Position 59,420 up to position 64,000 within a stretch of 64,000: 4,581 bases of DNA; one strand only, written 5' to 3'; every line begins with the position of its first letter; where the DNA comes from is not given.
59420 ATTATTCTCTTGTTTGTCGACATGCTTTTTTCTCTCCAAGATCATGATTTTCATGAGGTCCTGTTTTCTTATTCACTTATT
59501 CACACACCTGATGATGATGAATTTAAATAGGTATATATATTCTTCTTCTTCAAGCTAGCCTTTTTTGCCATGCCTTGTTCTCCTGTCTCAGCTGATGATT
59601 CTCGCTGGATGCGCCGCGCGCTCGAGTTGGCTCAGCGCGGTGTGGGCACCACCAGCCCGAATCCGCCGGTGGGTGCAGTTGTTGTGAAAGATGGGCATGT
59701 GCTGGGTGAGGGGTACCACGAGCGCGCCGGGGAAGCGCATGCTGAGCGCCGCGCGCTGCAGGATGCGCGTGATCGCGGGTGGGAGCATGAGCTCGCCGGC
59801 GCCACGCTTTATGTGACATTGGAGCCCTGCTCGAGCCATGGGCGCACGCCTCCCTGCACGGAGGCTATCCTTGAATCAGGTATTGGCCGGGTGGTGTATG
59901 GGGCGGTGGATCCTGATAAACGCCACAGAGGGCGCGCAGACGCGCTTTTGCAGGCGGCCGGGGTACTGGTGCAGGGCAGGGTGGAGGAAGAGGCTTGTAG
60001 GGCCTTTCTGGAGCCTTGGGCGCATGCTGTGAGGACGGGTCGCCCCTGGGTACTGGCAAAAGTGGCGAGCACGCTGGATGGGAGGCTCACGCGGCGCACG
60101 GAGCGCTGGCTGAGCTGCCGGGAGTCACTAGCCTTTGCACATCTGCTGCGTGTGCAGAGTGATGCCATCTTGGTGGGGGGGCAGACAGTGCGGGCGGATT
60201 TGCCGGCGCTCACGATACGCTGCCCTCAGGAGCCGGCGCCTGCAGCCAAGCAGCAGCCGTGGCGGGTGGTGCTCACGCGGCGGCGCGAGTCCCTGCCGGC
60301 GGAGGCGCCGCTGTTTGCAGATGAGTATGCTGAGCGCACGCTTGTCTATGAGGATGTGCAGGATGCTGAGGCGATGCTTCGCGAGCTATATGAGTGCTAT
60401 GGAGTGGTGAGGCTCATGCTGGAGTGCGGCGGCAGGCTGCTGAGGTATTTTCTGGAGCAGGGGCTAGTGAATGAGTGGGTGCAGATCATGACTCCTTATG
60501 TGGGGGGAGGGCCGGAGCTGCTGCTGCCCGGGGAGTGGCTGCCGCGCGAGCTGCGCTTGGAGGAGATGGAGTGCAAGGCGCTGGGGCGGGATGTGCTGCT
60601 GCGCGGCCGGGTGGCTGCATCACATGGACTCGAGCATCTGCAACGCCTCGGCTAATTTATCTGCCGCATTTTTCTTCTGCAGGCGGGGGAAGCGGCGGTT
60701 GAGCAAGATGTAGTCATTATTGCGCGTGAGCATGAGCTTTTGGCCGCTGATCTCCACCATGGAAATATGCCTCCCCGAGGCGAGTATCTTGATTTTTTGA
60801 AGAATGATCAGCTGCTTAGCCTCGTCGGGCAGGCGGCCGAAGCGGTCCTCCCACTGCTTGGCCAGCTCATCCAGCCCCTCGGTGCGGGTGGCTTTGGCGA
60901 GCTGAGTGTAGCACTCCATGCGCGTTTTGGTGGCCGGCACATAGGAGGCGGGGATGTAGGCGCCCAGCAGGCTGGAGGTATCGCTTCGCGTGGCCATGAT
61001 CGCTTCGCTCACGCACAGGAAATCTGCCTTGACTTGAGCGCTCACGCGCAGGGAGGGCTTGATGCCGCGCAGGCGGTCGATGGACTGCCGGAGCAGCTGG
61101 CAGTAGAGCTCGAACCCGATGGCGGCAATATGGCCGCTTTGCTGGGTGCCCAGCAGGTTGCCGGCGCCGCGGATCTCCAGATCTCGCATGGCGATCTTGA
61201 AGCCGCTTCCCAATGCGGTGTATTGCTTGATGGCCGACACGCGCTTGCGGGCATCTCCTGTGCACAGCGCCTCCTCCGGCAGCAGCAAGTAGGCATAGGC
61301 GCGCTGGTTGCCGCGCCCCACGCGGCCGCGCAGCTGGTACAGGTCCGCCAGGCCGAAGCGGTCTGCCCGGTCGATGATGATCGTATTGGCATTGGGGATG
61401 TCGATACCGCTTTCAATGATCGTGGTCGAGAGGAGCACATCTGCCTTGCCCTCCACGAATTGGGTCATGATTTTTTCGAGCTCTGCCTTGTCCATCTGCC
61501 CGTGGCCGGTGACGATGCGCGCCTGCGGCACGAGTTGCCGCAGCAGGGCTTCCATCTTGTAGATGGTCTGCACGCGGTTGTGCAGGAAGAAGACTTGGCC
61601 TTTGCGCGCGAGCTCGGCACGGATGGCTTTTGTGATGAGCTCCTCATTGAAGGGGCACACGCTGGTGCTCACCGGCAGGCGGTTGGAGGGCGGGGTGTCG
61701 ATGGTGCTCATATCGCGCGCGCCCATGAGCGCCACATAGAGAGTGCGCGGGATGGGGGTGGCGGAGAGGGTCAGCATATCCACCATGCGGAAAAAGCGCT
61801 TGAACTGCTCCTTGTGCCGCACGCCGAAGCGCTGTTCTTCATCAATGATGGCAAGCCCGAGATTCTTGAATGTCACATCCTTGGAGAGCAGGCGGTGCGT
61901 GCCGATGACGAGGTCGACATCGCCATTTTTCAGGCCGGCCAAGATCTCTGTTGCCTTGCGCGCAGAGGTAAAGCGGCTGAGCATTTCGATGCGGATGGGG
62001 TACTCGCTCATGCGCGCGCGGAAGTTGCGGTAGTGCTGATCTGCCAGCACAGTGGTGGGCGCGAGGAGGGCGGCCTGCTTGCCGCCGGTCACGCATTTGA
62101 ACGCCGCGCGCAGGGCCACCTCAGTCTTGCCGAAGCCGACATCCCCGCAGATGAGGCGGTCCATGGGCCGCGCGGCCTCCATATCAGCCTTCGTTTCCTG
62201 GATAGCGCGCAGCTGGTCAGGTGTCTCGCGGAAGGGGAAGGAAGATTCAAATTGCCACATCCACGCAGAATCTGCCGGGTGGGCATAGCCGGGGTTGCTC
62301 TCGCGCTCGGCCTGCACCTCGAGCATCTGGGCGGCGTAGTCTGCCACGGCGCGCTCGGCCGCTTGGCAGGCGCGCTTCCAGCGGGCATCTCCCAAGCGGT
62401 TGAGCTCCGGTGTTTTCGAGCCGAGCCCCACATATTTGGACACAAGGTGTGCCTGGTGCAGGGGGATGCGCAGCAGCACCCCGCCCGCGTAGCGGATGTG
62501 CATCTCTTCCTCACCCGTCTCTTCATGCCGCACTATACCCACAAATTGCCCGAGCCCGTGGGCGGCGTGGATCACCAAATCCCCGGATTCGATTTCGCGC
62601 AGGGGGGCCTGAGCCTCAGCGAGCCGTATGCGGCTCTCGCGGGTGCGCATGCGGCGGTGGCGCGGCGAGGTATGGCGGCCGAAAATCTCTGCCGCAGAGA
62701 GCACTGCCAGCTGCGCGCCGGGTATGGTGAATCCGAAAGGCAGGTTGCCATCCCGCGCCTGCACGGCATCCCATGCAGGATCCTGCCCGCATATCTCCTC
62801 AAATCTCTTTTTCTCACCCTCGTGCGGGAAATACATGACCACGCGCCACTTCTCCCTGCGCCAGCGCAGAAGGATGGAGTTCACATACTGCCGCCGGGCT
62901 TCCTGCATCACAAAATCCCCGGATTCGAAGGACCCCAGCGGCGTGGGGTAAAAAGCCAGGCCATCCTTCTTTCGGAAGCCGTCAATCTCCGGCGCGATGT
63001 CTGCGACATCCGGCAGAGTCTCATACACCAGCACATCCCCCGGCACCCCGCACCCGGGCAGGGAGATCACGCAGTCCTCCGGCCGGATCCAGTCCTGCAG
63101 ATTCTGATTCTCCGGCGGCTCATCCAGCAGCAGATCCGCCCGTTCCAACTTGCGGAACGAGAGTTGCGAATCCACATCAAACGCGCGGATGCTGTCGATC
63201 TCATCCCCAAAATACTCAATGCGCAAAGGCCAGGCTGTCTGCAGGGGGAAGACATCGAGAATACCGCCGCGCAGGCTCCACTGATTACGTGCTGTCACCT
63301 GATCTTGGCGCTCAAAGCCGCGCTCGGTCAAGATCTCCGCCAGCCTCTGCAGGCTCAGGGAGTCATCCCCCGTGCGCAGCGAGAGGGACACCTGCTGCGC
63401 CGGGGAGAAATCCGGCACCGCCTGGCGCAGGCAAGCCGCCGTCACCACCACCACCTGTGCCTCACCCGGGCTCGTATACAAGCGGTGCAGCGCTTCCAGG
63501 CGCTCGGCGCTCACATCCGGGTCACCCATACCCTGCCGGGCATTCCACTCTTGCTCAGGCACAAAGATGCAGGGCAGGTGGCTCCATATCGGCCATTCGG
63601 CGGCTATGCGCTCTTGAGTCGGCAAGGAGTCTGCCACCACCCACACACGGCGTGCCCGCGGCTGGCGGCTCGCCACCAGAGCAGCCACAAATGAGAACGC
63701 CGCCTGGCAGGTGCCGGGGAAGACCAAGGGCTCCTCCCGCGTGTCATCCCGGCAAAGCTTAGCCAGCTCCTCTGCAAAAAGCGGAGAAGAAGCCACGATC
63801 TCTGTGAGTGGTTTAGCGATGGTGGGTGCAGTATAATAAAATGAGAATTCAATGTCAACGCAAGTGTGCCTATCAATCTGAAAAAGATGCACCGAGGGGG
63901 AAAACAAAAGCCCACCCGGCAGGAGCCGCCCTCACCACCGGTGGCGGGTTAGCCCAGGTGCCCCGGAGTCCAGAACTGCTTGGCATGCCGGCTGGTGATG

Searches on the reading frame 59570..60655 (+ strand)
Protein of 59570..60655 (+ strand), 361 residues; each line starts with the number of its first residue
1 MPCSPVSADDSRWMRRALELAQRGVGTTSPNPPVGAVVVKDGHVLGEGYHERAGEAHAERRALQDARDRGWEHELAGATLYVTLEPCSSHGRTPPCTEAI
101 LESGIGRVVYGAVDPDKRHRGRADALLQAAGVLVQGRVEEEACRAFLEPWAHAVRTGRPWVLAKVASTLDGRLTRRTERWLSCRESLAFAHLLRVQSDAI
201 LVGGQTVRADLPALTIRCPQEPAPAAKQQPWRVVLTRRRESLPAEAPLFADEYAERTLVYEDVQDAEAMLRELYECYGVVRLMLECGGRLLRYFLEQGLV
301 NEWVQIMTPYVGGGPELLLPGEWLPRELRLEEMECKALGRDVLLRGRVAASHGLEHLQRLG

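Call 7: search_protein_families(library=pfam, proteins=[window:59570-60655:+])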
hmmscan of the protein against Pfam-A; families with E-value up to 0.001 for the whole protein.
window:59570-60655:+ (361 aa): 4 families
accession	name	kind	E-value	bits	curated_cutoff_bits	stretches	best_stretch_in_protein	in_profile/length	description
PF01872.23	RibD_C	-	1.1e-31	110.7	24.1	1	159-344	1-197/197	RibD C-terminal domain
PF00383.29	dCMP_cyt_deam_1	-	4.4e-24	84.8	25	1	9-111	3-101/102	Cytidine and deoxycytidylate deaminase zinc-binding region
PF14437.12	MafB19-deam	-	1.4e-18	67.6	27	1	9-147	2-134/142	MafB19-like deaminase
PF18785.7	Inv-AAD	-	6.2e-05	23.3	26.5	1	36-134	2-114/129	Invertebrate-AID/APOBEC-deaminase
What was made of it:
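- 59570..60655 (+): Right flanking gene, ribD. Pfam RibD_C plus deaminase domains (call 7).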

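Call 9: find_encoding_contigs(protein=window:59570-60655:+, flank=10000, max_places=10)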
Protein window:59570-60655:+ (361 aa): no gene with exactly this product is on record in the collection.

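Call 13: find_related_loci(query=window:59570-60655:+, collection=genome_contigs, flank=10000)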
Query window:59570-60655:+ (361 aa) in genome_contigs; peptide patterns used: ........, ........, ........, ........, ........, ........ (x = any residue, [..] = any of these).
94 stretches matched a pattern; 3 encode a relative of the query (tblastn E <= 1e-3); 3 distinct loci.
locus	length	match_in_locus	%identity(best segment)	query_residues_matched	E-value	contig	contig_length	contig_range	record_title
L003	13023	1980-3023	59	1-348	1e-138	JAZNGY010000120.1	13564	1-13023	MAG: Akkermansia sp. isolate T1900044698_TS20190164.MAGScoT_cleanbin_000009 SGB_1788_k141_2554556, whole genome shotgun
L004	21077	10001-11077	58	1-360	6e-135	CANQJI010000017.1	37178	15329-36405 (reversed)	MAG: uncultured Akkermansia sp. isolate Lapin-032__bin122 genome assembly, contig: Lapin-032__NODE_1838_length_37178_cov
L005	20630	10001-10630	44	6-217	2e-34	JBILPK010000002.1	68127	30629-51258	MAG: Polymorphobacter sp. isolate ME2018-04-11_3300037516_group8_bin16 Rohwer_bin2018_scaffold_41_c1, whole genome shotg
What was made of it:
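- Tried and rejected: the genome scan returned two Akkermansia metagenome-assembled genomes and one unrelated hit (call 13);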

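Call 50: find_homologous_proteins(query=window:59570-60655:+, max_evalue=1e-60)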
Query window:59570-60655:+ (361 aa): 1835 proteins with E <= 1e-60 among 8000 candidates; the best 120 are listed.
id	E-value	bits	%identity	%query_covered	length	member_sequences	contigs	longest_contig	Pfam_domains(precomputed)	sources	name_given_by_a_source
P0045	1.0e-236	803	99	100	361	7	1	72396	PF00383.30,PF14437.13,PF01872.23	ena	-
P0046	4.4e-169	580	76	95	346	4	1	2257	PF00383.30,PF14437.13,PF01872.23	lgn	-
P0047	6.7e-169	579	72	98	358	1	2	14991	PF00383.30,PF14437.13,PF01872.23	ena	-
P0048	1.2e-167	575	75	95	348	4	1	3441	PF00383.30,PF14437.13,PF01872.23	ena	-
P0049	1.1e-166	572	75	98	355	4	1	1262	PF00383.30,PF14437.13,PF01872.23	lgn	-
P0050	3.8e-166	570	73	98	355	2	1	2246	PF00383.30,PF14437.13,PF01872.23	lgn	-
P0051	1.1e-163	562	73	95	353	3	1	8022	PF00383.30,PF14437.13,PF01872.23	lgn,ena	-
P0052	1.9e-163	562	72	98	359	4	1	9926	PF00383.30,PF14437.13,PF01872.23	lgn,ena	-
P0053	1.9e-163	562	74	95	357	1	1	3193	PF00383.30,PF14437.13,PF01872.23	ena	-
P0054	3.4e-163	561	73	94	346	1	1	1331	PF00383.30,PF14437.13,PF01872.23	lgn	-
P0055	4.5e-163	560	72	96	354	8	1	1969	PF00383.30,PF14437.13,PF01872.23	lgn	-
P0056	5.4e-163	560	72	96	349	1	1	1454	PF00383.30,PF14437.13,PF01872.23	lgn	-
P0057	1.4e-162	559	71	94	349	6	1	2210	PF00383.30,PF14437.13,PF01872.23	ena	-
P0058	1.6e-161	555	70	96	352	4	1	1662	PF00383.30,PF14437.13,PF01872.23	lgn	-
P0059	3.6e-161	554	72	94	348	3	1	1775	PF00383.30,PF14437.13,PF01872.23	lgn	-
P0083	2.9e-143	495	67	95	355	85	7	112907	PF00383.30,PF14437.13,PF01872.23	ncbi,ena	-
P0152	2.3e-135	469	62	94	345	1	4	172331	PF00383.30,PF14437.13,PF01872.23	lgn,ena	-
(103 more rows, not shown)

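Call 53: find_encoding_contigs(protein=P0045, flank=10000, max_places=2)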
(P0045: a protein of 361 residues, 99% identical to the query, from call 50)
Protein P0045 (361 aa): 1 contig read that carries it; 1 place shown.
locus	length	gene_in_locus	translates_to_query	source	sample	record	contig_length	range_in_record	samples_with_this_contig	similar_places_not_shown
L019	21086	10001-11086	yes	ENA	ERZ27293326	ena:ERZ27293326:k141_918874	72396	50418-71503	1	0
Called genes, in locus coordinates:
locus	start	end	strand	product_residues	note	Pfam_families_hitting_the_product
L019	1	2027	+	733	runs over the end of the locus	PF00501:AMP-binding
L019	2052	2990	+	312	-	PF01636:APH (faint), PF00069:Pkinase, PF07714:PK_Tyr_Ser-Thr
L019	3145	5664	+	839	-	PF08479:POTRA_2 (faint), PF07244:POTRA (weak), PF08478:POTRA_1 (faint), PF07244:POTRA, PF01103:Omp85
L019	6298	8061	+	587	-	PF03485:Arg_tRNA_synt_N, PF00750:tRNA-synt_1d, PF05746:DALR_1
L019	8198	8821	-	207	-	PF13505:OMP_b-brl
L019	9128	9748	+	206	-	-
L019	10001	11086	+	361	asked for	PF00383:dCMP_cyt_deam_1, PF14437:MafB19-deam, PF01872:RibD_C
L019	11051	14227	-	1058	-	PF17757:UvrB_inter, PF02559:CarD_TRCF_RID, PF00270:DEAD, PF04851:ResIII, PF00271:Helicase_C, PF03461:TRCF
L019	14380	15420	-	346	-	PF00589:Phage_integrase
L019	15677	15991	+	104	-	-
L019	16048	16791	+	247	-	-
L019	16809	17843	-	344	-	PF00154:RecA_N, PF08423:Rad51, PF06745:ATPase (faint), PF27531:MT3502_N (weak), PF21096:RecA_C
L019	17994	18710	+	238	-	PF03358:FMN_red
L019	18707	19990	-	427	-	PF01554:MatE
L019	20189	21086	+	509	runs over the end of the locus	PF07690:MFS_1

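Call 57: find_homologous_proteins(query=L003:1980-3029:+, max_evalue=1e-60)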
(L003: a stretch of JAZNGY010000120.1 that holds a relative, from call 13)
Query L003:1980-3029:+ (349 aa): 1043 proteins with E <= 1e-60 among 8000 candidates; the best 120 are listed.
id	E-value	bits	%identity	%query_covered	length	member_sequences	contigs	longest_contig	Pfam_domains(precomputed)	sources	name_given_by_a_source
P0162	4.0e-238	807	100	100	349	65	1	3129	PF00383.30,PF14437.13,PF01872.23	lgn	-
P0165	6.7e-228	773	96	100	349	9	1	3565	PF00383.30,PF14437.13,PF01872.23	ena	-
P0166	3.6e-221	751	91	100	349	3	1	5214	PF00383.30,PF14437.13,PF01872.23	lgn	-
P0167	1.1e-217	740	91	100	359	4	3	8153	PF00383.30,PF14437.13,PF01872.23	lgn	-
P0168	4.9e-213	724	93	96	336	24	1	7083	PF00383.30,PF14437.13,PF01872.23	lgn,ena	-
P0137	2.6e-209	712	87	100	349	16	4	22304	PF00383.30,PF14437.13,PF01872.23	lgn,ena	-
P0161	2.3e-208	709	87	100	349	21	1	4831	PF00383.30,PF14437.13,PF01872.23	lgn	-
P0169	1.5e-207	706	90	96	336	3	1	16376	PF00383.30,PF14437.13,PF01872.23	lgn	-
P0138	2.1e-202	690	87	96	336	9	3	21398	PF00383.30,PF14437.13,PF01872.23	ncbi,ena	-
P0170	8.3e-192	655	82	96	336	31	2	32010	PF00383.30,PF14437.13,PF01872.23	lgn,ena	-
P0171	6.7e-190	648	81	96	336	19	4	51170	PF00383.30,PF14437.13,PF01872.23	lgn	-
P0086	5.9e-187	639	77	99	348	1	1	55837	PF00383.30,PF14437.13,PF01872.23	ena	-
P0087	6.8e-187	639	77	99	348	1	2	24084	PF00383.30,PF14437.13,PF01872.23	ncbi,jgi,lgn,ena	-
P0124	2.3e-186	637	78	99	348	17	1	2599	PF00383.30,PF14437.13,PF01872.23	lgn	-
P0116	1.3e-185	634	77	99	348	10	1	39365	PF00383.30,PF14437.13,PF01872.23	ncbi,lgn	-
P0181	1.3e-141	490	63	98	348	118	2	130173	PF00383.30,PF14437.13,PF01872.23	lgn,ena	-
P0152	6.0e-135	468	62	97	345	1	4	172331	PF00383.30,PF14437.13,PF01872.23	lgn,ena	-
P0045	5.4e-134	465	60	97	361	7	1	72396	PF00383.30,PF14437.13,PF01872.23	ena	-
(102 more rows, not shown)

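Call 58: find_encoding_contigs(protein=P0083, flank=10000, max_places=1)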
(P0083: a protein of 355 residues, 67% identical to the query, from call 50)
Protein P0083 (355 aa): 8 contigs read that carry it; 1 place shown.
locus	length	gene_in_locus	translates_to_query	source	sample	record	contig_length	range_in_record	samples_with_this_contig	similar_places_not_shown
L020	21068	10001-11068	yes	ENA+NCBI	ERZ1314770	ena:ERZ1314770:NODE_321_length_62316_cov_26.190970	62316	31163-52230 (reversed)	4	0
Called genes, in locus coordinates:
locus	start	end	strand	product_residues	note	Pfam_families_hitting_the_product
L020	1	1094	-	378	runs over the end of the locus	PF14237:GYF_2 (weak), PF05656:DUF805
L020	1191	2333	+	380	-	PF09924:LPG_synthase_C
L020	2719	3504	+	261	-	-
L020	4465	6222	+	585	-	PF03485:Arg_tRNA_synt_N, PF00750:tRNA-synt_1d, PF05746:DALR_1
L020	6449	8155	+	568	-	-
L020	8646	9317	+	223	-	-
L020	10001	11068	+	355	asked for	PF00383:dCMP_cyt_deam_1, PF14437:MafB19-deam, PF01872:RibD_C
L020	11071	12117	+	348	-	PF00535:Glycos_transf_2, PF10111:Glyco_tranf_2_2, PF13641:Glyco_tranf_2_3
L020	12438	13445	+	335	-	PF00348:polyprenyl_synt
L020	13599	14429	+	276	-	PF06426:SATase_N, PF00132:Hexapep (weak)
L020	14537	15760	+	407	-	PF13011:LZ_Tnp_IS481 (faint), PF13384:HTH_23 (weak), PF13518:HTH_28, PF13551:HTH_29, PF13565:HTH_32, PF00665:rve, PF13683:rve_3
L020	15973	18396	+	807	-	PF02706:Wzz (faint), PF13807:GNVR (weak), PF01656:CbiA, PF10609:ParA (weak), PF13614:AAA_31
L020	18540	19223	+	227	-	PF19567:CpsB_CapC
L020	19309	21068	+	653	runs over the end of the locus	PF00106:adh_short, PF01370:Epimerase, PF02719:Polysacc_synt_2, PF04321:RmlD_sub_bind, PF01073:3Beta_HSD, PF16363:GDP_Man_Dehyd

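Call 59: find_encoding_contigs(protein=P0152, flank=10000, max_places=1)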
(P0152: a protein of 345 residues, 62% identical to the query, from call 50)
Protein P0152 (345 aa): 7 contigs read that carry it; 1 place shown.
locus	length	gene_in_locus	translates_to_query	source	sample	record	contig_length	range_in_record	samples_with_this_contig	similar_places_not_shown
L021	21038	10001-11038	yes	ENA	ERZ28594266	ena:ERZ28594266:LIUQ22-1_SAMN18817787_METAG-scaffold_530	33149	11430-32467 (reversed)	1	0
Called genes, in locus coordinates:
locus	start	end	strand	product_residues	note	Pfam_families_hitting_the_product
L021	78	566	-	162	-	-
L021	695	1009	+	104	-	-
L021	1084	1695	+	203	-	-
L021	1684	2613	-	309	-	PF01715:IPPT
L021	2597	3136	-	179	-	PF05656:DUF805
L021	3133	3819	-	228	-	PF05656:DUF805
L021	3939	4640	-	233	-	PF05656:DUF805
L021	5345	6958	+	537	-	PF03485:Arg_tRNA_synt_N, PF00750:tRNA-synt_1d, PF05746:DALR_1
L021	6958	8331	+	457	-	PF07719:TPR_2 (faint), PF13181:TPR_8 (faint)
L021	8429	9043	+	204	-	-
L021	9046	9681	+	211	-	-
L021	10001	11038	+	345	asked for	PF00383:dCMP_cyt_deam_1, PF14437:MafB19-deam, PF01872:RibD_C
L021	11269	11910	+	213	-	-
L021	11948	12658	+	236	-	-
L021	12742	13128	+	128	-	-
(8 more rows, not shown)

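Call 60: find_encoding_contigs(protein=P0181, flank=10000, max_places=1)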
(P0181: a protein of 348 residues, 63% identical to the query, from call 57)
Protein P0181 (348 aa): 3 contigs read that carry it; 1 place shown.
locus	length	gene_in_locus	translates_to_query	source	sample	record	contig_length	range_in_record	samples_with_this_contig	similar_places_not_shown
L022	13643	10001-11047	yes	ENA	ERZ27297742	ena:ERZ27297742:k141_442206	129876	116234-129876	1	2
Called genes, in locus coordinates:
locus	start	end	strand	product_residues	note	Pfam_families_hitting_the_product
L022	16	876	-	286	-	PF01715:IPPT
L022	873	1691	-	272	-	PF14237:GYF_2, PF05656:DUF805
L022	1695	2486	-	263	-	PF14237:GYF_2, PF05656:DUF805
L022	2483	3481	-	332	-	PF14237:GYF_2, PF05656:DUF805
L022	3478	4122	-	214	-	PF05656:DUF805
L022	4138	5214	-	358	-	PF14237:GYF_2, PF05656:DUF805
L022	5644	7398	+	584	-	PF03485:Arg_tRNA_synt_N, PF00750:tRNA-synt_1d, PF05746:DALR_1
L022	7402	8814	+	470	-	-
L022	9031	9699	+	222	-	-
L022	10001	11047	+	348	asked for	PF00383:dCMP_cyt_deam_1, PF14437:MafB19-deam, PF01872:RibD_C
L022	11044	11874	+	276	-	PF00149:Metallophos, PF12850:Metallophos_2 (weak)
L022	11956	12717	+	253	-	-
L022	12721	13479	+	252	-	-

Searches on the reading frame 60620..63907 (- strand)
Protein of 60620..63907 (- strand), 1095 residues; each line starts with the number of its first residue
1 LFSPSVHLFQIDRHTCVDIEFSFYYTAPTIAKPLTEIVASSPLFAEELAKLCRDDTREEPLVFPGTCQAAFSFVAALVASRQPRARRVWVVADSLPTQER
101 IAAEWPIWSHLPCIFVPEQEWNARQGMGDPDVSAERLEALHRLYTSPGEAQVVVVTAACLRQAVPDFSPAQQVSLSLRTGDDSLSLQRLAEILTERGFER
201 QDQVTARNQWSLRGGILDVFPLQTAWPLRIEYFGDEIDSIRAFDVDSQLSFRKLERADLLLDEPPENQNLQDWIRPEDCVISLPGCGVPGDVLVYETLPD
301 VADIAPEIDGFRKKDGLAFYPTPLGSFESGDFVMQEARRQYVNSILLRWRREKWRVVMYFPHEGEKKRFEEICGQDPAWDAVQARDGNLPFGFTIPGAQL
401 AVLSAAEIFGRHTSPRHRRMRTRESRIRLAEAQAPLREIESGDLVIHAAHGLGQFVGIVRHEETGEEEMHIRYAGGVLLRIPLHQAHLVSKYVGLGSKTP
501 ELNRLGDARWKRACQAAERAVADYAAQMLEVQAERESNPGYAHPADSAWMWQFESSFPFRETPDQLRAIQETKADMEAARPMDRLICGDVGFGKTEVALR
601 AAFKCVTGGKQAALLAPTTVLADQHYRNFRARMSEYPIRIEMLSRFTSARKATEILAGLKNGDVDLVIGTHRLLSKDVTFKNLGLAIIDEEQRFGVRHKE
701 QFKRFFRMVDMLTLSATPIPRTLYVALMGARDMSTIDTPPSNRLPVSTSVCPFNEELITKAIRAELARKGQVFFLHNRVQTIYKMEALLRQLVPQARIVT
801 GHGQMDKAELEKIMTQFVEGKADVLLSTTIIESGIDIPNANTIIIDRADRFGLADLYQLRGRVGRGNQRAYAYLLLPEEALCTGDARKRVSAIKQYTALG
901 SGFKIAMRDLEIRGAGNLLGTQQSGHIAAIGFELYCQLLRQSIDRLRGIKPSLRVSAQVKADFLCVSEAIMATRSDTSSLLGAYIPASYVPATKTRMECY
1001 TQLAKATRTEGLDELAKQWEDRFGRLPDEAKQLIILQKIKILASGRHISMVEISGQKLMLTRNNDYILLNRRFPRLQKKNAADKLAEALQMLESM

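Call 7: search_protein_families(library=pfam, proteins=[window:60620-63907:-])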
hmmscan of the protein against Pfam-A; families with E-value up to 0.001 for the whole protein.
window:60620-63907:- (1095 aa): 8 families
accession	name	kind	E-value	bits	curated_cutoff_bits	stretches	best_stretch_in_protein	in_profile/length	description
PF00270.35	DEAD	-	1.3e-24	87.3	26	1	562-722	1-163/167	DEAD/DEAH box helicase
PF00271.37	Helicase_C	-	5.1e-21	75.4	23.5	1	761-866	9-109/110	Helicase conserved C-terminal domain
PF03461.20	TRCF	-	1.5e-18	67.4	25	1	983-1063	5-85/95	TRCF domain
PF17757.6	UvrB_inter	-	2e-18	66.7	22.9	1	176-259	2-85/91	UvrB interaction domain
PF02559.22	CarD_TRCF_RID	-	1.9e-11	44.3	23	1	441-493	3-57/57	CarD-like/TRCF RID domain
PF04851.21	ResIII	-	1.4e-08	35.2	22.5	1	562-718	5-162/164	Type III restriction enzyme, res subunit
PF19833.4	RecG_dom3_C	-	8.9e-05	22.9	26.8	1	901-926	3-28/87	ATP-dependent DNA helicase RecG, domain 3, C-terminal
PF22590.2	Cas3-like_C_2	-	0.0004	21.1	27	0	769-867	2-105/106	CRISPR-associated nuclease/helicase Cas3, C-terminal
